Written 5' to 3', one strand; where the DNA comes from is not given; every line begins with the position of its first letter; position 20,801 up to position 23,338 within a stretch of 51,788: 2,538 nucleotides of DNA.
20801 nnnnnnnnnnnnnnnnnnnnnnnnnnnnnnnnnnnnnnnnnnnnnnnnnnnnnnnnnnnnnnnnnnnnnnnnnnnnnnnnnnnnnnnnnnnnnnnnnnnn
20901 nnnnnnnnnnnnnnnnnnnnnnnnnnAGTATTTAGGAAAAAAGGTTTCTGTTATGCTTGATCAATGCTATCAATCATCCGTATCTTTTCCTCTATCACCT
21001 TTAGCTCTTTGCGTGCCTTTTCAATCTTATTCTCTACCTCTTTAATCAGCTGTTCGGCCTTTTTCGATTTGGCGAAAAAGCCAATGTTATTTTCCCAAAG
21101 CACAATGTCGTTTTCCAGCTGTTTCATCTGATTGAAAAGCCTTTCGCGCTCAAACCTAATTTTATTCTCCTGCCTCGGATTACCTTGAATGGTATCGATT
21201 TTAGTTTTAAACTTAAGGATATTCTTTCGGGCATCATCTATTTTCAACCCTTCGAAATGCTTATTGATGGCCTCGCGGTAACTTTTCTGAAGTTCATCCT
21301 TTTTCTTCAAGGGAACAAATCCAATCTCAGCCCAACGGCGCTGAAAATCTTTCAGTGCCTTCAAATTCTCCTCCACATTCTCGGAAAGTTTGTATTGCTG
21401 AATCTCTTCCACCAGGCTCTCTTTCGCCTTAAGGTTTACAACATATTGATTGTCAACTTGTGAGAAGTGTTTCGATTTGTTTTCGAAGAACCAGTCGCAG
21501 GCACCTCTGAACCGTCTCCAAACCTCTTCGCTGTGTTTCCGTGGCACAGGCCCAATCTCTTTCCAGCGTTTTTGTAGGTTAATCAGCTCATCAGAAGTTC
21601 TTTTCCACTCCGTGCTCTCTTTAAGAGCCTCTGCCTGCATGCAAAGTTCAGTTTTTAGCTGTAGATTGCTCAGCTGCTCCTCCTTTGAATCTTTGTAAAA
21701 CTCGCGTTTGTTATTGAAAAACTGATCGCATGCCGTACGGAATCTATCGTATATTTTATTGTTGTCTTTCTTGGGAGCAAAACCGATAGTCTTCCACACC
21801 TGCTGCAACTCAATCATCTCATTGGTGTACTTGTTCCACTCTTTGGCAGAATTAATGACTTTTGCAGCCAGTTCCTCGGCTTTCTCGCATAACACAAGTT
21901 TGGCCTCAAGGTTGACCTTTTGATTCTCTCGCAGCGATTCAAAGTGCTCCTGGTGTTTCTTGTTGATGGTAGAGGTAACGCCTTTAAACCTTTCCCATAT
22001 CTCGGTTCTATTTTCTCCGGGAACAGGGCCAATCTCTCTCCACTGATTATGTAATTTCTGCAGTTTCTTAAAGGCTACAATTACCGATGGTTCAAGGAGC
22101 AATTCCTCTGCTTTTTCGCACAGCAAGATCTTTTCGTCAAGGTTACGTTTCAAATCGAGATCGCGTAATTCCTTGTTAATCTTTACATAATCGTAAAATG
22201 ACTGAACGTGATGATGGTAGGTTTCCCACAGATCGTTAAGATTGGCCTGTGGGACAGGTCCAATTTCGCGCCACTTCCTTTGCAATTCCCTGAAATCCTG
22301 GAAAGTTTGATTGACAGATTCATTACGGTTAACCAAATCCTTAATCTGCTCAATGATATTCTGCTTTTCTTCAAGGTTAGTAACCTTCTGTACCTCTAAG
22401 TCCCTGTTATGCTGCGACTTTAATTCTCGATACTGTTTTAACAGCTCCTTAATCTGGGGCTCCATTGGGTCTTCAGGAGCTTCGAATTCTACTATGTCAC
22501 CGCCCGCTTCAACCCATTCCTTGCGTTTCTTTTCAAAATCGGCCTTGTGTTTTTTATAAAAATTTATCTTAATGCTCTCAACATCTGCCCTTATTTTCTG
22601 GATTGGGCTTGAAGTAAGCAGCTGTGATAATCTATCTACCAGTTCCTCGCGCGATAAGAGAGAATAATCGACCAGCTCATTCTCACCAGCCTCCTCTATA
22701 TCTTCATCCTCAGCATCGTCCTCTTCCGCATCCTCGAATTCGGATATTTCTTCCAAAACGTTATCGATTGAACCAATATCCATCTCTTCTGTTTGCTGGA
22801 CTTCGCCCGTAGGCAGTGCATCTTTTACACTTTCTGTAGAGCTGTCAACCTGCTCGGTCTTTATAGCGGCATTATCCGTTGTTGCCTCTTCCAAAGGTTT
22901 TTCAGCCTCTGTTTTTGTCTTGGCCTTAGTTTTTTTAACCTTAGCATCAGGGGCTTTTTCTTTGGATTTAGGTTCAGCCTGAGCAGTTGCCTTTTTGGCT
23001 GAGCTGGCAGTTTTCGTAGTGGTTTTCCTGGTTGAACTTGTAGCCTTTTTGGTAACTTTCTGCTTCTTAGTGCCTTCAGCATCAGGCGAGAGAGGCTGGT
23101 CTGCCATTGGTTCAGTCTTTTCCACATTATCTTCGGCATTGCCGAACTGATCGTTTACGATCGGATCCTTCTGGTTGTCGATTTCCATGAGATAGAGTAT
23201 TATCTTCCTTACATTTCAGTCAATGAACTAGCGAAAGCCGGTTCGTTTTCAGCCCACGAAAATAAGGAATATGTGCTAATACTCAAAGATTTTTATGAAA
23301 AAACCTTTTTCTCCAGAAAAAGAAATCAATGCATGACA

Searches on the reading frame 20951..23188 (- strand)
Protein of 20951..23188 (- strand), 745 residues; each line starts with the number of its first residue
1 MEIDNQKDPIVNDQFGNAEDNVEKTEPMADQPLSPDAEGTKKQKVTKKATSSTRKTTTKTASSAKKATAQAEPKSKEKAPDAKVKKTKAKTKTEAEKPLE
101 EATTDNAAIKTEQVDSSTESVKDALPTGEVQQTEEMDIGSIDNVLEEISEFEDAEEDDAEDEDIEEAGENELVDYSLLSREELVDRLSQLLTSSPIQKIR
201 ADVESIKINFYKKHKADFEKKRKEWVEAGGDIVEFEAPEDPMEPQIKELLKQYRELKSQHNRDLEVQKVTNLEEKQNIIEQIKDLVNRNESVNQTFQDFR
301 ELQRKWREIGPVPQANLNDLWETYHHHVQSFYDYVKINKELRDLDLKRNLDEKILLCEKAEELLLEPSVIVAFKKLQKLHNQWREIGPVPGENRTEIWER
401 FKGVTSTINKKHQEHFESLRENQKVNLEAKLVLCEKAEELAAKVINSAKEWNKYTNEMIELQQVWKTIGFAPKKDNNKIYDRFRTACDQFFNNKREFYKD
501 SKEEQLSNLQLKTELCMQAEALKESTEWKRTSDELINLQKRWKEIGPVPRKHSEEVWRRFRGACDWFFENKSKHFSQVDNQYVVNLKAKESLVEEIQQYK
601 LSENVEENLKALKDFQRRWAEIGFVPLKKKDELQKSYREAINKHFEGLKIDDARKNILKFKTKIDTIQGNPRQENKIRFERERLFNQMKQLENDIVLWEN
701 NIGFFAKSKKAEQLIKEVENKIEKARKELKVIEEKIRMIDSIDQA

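Call 74: search_protein_families(library=pfam, proteins=[window:20951-23188:-], max_evalue=0.00001)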
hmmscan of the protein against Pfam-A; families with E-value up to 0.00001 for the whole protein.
window:20951-23188:- (745 aa): 1 family
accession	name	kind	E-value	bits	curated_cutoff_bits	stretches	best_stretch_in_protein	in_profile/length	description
PF03993.17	DUF349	-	3.5e-90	296.8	23.9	5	479-551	2-75/75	Domain of Unknown Function (DUF349)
